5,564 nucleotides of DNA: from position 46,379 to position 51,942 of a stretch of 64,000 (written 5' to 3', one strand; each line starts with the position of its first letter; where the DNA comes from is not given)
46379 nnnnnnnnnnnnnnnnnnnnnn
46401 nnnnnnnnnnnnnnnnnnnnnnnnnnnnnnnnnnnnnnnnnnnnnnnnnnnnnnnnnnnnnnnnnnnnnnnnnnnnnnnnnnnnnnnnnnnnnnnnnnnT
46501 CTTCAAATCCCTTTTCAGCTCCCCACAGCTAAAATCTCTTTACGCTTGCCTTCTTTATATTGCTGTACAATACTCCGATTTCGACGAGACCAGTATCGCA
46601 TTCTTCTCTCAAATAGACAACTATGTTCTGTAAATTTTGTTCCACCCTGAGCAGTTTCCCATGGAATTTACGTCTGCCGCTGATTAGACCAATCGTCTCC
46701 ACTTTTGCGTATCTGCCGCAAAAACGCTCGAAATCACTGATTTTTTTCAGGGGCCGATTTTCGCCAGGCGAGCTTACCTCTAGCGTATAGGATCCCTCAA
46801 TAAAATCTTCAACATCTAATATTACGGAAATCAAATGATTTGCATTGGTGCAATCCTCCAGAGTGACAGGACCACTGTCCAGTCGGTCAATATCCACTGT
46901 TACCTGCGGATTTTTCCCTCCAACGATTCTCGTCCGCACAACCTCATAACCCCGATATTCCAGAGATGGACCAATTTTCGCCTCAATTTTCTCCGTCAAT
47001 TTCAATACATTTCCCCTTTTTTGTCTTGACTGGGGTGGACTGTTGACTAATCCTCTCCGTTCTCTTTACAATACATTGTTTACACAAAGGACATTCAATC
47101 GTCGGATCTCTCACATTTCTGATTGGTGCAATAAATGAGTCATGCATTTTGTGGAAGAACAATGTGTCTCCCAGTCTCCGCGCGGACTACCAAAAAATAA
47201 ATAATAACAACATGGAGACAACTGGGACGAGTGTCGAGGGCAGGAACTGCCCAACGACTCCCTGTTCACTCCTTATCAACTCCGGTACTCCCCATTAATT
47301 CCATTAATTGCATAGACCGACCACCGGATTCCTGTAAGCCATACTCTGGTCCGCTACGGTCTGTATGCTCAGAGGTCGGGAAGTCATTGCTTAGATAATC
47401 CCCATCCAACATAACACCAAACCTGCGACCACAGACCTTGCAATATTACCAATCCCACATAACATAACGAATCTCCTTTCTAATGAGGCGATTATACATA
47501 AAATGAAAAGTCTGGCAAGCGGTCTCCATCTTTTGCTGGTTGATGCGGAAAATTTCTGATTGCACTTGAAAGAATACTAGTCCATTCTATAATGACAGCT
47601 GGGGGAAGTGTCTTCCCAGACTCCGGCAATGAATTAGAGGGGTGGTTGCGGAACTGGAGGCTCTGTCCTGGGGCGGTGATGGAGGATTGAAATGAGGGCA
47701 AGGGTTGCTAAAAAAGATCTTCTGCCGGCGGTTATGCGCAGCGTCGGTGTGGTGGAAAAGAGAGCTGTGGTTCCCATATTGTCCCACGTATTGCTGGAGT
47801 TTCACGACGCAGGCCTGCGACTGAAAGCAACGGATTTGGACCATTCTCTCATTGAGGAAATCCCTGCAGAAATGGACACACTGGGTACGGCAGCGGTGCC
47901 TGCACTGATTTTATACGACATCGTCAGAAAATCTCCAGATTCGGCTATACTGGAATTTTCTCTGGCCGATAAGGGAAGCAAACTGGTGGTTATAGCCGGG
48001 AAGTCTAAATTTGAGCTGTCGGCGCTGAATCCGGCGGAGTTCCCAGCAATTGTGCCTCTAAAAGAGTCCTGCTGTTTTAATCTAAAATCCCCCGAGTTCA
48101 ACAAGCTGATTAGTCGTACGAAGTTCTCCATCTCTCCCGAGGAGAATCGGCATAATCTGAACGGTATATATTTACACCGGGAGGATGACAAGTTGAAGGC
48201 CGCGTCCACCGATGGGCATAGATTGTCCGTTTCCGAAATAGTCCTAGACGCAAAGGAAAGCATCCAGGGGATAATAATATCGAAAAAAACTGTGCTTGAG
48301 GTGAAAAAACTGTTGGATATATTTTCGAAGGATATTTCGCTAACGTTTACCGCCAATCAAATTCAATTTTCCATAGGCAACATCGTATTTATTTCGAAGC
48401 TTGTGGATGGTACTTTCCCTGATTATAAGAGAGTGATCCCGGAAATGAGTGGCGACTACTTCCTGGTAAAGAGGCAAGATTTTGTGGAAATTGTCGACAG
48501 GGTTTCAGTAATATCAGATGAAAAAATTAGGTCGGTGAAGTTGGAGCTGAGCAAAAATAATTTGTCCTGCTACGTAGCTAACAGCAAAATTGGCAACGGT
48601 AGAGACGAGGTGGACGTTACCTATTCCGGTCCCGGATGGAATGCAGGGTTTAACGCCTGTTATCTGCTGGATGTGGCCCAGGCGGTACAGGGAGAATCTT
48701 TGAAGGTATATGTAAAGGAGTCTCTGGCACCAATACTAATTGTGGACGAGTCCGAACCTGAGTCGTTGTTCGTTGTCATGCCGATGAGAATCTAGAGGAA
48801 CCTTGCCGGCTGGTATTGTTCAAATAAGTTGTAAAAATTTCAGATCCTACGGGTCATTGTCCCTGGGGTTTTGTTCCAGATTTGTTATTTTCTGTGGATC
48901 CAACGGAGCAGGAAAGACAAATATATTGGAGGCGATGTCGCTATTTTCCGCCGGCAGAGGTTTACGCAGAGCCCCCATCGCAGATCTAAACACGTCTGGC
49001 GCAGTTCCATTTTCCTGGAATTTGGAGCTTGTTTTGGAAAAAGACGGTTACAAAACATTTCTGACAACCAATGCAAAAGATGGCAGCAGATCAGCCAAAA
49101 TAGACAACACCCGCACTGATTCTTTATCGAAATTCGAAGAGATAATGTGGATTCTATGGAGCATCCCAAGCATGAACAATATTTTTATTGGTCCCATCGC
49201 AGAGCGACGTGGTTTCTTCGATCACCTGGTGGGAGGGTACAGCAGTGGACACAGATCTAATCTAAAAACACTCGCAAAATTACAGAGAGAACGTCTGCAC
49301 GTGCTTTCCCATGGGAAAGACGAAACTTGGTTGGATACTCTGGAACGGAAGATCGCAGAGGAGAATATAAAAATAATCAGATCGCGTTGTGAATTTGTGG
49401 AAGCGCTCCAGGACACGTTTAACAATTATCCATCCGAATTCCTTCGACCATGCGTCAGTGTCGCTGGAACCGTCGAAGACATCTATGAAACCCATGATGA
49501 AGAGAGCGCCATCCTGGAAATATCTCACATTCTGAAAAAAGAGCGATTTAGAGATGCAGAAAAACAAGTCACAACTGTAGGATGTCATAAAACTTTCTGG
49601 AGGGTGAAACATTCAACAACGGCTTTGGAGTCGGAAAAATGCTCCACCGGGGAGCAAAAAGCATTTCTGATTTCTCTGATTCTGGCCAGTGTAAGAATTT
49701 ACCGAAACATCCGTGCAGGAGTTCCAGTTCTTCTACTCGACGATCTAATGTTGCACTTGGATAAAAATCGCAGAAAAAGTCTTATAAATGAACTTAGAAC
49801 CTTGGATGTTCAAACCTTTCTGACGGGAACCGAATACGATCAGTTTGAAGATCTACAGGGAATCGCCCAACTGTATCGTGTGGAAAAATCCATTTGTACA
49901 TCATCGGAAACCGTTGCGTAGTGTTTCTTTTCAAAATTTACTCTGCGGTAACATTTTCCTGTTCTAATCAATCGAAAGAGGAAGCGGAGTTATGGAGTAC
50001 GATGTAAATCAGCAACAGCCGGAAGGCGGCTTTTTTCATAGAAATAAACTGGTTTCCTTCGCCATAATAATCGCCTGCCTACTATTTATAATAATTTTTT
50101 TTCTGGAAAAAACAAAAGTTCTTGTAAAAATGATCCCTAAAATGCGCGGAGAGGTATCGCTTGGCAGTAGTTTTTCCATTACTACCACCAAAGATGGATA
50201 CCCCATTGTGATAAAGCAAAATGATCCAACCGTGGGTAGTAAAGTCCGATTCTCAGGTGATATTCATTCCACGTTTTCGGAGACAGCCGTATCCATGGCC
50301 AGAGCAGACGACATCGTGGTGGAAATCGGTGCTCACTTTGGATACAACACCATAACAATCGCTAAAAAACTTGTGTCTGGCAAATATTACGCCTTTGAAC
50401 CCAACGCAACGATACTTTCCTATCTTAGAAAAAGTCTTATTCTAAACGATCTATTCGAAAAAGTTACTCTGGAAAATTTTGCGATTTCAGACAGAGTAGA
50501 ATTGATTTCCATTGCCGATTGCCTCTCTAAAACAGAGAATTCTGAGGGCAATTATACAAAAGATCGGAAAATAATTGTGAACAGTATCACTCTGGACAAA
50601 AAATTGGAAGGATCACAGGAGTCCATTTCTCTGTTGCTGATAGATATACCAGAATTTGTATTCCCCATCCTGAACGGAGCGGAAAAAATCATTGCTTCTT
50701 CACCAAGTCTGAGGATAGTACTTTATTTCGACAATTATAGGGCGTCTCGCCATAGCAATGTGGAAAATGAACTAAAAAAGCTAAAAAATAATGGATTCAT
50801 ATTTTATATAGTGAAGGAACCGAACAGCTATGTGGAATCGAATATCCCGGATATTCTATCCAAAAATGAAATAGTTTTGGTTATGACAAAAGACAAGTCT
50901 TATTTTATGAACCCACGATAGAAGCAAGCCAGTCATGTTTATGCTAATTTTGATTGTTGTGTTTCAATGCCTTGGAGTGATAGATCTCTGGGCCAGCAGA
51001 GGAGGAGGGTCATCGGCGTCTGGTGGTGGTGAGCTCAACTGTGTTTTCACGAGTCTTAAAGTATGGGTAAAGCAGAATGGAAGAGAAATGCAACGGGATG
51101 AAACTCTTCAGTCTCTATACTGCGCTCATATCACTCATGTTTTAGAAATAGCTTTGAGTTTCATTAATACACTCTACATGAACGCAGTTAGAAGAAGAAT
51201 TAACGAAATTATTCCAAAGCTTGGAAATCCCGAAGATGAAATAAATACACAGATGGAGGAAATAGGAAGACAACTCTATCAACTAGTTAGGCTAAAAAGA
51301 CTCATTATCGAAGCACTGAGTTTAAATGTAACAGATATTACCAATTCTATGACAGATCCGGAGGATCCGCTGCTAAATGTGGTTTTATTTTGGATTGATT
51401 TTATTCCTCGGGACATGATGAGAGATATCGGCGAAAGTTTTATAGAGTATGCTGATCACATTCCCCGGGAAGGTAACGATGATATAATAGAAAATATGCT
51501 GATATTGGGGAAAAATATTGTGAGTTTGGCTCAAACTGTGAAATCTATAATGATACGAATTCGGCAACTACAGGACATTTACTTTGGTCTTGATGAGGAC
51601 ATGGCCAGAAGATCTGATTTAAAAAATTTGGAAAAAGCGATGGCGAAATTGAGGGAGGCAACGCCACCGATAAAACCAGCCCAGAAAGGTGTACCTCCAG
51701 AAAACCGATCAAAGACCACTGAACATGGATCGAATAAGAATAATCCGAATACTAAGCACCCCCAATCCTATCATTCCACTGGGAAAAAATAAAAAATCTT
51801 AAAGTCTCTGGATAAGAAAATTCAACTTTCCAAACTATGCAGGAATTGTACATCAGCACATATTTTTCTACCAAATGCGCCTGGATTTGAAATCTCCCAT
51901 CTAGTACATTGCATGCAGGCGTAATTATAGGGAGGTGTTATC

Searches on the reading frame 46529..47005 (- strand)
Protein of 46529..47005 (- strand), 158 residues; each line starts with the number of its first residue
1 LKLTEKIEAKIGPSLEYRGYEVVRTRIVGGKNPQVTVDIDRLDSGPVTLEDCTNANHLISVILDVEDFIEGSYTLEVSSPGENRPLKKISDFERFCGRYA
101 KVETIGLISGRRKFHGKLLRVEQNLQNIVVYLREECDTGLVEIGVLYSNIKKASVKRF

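Call 8: search_protein_families(library=ncbifam, proteins=[window:46529-47005:-], max_evalue=0.001)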
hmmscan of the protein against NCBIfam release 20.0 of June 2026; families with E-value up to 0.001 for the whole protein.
window:46529-47005:- (158 aa): 27 families (the best 25 are shown)
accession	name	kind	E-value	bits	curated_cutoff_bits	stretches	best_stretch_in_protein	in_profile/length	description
NF000932.0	PRK00092.2-5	equivalog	6.9e-35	120.5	185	1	4-152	19-161/200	ribosome maturation factor RimP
NF000927.0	PRK00092.1-1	equivalog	4.7e-27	95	162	1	2-135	3-133/151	ribosome maturation factor RimP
NF000937.0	PRK00092.4-3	equivalog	1.2e-26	93.6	287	1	5-142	6-139/161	ribosome maturation factor RimP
NF000933.0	PRK00092.2-6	equivalog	7.5e-24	84.9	375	1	6-128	28-149/260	ribosome maturation factor RimP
NF011239.0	PRK14645.1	equivalog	1.5e-23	83.4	149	1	15-125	19-125/154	ribosome maturation factor RimP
NF011229.0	PRK14636.1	equivalog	6.8e-23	81.4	230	1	5-128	5-129/176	ribosome maturation protein RimP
NF011241.0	PRK14647.1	equivalog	1.3e-22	80.2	210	1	30-134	34-139/159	ribosome maturation factor RimP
NF000929.0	PRK00092.2-1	equivalog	1.4e-21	77.1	147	1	14-154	10-141/153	ribosome maturation factor RimP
NF000928.0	PRK00092.1-2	equivalog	4.8e-21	75.4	163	1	2-135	4-136/158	ribosome maturation factor RimP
NF011233.0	PRK14640.1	equivalog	8.1e-21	74.6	268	1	2-135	7-135/152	hypothetical protein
NF000931.0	PRK00092.2-3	equivalog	1.7e-19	70.2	293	1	47-155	53-155/196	ribosome maturation factor RimP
NF000934.0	PRK00092.3-1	equivalog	7e-19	68.6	175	1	3-128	6-130/153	ribosome maturation factor RimP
NF011224.0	PRK14631.1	equivalog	1e-17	64.6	228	1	38-135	58-155/174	ribosome maturation factor RimP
NF000930.0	PRK00092.2-2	equivalog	9.2e-17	61.4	150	1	4-155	6-149/179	ribosome maturation factor RimP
NF011232.0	PRK14639.1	equivalog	1.7e-16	60.9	193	1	44-153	36-135/141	ribosome maturation factor RimP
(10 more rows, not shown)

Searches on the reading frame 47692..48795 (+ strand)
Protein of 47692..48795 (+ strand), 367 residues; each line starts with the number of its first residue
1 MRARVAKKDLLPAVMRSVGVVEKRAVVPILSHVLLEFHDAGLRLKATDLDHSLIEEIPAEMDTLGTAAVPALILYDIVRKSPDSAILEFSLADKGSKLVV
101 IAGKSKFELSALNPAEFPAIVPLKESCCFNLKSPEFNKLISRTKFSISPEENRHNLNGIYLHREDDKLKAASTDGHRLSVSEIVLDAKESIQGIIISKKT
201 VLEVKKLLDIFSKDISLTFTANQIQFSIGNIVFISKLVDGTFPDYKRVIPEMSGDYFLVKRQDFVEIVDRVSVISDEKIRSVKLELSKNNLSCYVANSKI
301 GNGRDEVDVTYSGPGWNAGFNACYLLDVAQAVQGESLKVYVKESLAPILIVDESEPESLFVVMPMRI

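Call 8: search_protein_families(library=ncbifam, proteins=[window:47692-48795:+], max_evalue=0.001)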
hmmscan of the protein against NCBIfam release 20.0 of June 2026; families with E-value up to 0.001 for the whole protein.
window:47692-48795:+ (367 aa): 3 families
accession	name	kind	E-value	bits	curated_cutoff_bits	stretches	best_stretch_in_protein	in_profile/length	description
TIGR00663.1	dnan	equivalog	4.5e-78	262.8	137.65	1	4-366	4-366/367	DNA polymerase III subunit beta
NF004184.0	PRK05643.3-2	equivalog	1.5e-42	145.9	443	1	1-366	1-374/375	DNA polymerase III subunit beta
NF011508.0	PRK14946.1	equivalog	2.4e-29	102.7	513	1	4-358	4-357/366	DNA polymerase III subunit beta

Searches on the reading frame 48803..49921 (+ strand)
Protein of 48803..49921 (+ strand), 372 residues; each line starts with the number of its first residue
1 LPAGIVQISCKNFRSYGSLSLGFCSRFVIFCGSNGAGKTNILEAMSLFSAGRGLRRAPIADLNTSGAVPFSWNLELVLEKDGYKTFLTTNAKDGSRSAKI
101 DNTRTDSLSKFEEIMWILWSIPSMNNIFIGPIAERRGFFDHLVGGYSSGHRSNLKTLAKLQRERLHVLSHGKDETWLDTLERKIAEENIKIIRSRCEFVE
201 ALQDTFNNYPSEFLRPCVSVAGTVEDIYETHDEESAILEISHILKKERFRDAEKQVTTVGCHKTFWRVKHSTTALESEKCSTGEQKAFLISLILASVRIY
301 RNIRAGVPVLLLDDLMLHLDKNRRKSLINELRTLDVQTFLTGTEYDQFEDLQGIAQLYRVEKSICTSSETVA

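Call 9: search_protein_families(library=ncbifam, proteins=[window:48803-49921:+], max_evalue=0.001)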
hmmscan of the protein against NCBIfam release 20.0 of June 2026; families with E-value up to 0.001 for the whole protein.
window:48803-49921:+ (372 aa): 11 families
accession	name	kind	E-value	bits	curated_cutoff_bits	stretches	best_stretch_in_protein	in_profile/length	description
TIGR00611.2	recf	equivalog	2e-64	217.9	172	1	6-343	2-339/339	DNA replication/repair protein RecF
NF010680.0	PRK14079.1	equivalog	8.7e-24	84.2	386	1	7-345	5-328/349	recombination protein F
NF041034.1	Rad50_Sulf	equivalog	9.5e-08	30.4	1000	1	5-77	3-74/872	DNA double-strand break repair ATPase Rad50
NF003034.1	PRK03918.1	equivalog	5.9e-07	27.9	700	1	6-142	4-140/878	DNA double-strand break repair ATPase Rad50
NF002244.0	PRK01156.1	equivalog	8e-07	27.5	847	1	6-103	4-102/895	DNA double-strand break repair ATPase Rad50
NF041760.1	PtuA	equivalog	1.5e-06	27.4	500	1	7-46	54-93/524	retron Ec78 anti-phage system effector ATPase PtuA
TIGR00618.1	sbcc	subfamily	0.00012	20.2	478.5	1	6-48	4-50/1043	exonuclease subunit SbcC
NF002572.0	PRK02224.1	equivalog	0.00018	19.9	1087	0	7-67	5-65/888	DNA double-strand break repair ATPase Rad50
TIGR02169.1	SMC_prok_A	equivalog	0.00031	18.5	729.4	1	6-51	3-48/1165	chromosome segregation protein SMC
NF047739.1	antiphage_MADS3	equivalog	0.00054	19.2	420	1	5-49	2-45/427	methylation-associated defense system AAA family ATPase MAD3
NF038234.1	retron_eff_Eco8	equivalog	0.00089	18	250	0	5-48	3-46/679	retron Eco8 family effector endonuclease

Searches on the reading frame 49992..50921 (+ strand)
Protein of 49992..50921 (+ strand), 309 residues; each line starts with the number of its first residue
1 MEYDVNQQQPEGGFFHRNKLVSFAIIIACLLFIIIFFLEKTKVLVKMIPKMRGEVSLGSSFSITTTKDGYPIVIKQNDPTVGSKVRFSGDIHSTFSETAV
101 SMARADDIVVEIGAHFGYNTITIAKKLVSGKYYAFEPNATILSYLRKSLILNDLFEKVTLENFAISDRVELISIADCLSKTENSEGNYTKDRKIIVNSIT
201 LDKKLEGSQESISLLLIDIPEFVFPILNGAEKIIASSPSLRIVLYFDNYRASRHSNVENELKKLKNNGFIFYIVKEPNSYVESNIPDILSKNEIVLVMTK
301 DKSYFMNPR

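Call 9: search_protein_families(library=ncbifam, proteins=[window:49992-50921:+], max_evalue=0.001)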
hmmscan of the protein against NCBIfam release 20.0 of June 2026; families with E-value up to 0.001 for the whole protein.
window:49992-50921:+ (309 aa): 2 families
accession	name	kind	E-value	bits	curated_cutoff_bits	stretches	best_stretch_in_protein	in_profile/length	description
TIGR01444.1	fkbM_fam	subfamily_domain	3e-15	56.9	37.7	1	109-234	2-131/143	FkbM family methyltransferase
NF047824.1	tRNAwyosineTaw2Meth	equivalog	2.8e-05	23.9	350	1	100-177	88-163/245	tRNA(Phe) (4-demethylwyosine(37)-C(7)) aminocarboxypropyltransferase Taw2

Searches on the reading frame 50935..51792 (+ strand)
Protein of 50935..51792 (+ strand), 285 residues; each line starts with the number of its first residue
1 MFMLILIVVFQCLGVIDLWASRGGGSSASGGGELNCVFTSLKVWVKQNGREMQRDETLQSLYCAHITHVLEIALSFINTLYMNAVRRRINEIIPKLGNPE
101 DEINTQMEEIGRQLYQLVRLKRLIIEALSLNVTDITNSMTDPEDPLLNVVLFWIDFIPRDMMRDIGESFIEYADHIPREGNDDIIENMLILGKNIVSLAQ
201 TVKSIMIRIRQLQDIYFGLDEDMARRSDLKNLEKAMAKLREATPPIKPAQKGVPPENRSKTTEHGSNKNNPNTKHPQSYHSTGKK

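Call 9: search_protein_families(library=ncbifam, proteins=[window:50935-51792:+], max_evalue=0.001)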
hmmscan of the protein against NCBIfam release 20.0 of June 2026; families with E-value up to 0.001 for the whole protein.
window:50935-51792:+ (285 aa): 0 families

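Call 35: search_protein_families(library=pfam, proteins=[window:50935-51792:+], max_evalue=1)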
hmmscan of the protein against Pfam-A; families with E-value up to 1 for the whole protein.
window:50935-51792:+ (285 aa): 1 family
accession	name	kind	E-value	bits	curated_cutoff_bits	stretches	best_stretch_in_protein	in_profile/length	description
PF04513.17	Baculo_PEP_C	-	0.19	12.3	38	1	81-141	21-81/140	Baculovirus polyhedron envelope protein, PEP, C terminus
